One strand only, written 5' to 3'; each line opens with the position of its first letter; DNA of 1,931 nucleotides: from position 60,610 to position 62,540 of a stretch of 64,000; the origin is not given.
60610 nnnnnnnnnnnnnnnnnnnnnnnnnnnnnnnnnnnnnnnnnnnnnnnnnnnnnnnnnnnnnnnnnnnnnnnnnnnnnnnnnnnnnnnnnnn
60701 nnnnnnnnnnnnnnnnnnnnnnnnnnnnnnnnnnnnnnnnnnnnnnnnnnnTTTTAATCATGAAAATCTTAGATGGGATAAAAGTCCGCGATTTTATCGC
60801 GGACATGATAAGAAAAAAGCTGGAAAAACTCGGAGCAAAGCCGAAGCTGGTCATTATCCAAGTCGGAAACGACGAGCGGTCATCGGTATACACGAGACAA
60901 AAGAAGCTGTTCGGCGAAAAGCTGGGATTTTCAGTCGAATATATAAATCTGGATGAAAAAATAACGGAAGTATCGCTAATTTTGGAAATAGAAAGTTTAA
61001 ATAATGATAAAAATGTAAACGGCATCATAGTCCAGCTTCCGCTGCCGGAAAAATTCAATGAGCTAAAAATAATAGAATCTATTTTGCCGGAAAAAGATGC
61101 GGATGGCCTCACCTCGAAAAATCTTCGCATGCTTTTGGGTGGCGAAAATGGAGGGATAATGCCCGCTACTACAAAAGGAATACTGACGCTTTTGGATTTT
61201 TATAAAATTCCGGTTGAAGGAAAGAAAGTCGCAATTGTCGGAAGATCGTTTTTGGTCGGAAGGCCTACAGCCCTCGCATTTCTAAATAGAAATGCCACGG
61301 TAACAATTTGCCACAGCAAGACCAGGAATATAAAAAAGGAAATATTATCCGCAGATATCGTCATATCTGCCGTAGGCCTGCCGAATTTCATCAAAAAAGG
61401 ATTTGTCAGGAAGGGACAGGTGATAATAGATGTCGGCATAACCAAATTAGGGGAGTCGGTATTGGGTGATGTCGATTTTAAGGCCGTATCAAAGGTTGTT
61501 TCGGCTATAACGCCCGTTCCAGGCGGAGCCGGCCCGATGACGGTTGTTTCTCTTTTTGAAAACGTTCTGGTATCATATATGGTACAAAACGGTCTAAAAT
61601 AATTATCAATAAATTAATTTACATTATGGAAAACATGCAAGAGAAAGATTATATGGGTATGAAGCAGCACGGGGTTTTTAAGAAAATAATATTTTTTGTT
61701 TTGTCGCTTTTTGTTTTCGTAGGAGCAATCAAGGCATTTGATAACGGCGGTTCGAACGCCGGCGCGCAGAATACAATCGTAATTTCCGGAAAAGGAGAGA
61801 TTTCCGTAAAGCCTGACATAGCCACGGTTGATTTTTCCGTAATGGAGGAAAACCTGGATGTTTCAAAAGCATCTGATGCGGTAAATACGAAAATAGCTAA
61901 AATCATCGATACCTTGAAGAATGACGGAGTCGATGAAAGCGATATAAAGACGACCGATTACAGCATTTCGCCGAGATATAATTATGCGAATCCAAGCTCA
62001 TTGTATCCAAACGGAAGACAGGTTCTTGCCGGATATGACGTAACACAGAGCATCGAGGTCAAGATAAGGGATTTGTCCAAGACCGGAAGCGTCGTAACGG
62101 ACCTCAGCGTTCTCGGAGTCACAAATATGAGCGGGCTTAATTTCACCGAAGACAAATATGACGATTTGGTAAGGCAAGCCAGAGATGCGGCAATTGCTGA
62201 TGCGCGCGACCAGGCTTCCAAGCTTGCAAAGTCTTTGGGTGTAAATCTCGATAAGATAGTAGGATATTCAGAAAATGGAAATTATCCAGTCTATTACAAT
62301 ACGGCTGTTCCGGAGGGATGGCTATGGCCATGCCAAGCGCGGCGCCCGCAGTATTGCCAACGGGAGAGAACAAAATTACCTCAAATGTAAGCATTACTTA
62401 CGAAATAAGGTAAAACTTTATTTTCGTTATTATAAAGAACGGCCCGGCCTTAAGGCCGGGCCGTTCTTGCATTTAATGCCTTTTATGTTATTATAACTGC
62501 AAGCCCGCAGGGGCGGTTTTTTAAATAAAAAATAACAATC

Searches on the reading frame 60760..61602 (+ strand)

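Call 61: search_protein_families(library=pfam, proteins=[window:60760-61602:+], max_evalue=0.0001)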
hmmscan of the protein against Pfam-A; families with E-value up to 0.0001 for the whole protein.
window:60760-61602:+ (280 aa): 2 families
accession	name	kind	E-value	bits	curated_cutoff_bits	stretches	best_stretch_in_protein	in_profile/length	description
PF02882.25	THF_DHG_CYH_C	-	4.3e-55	185.8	27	1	121-274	4-157/160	Tetrahydrofolate dehydrogenase/cyclohydrolase, NAD(P)-binding domain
PF00763.28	THF_DHG_CYH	-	2.3e-30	105.6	32.8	1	4-115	1-115/115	Tetrahydrofolate dehydrogenase/cyclohydrolase, catalytic domain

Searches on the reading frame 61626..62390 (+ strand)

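Call 61: search_protein_families(library=pfam, proteins=[window:61626-62390:+], max_evalue=0.0001)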
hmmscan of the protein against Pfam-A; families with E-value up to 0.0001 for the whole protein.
window:61626-62390:+ (254 aa): 1 family
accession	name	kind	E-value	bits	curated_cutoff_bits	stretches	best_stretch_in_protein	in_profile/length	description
PF04402.19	SIMPL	-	2.9e-44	152.2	25.2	1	51-222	1-166/205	Protein of unknown function (DUF541)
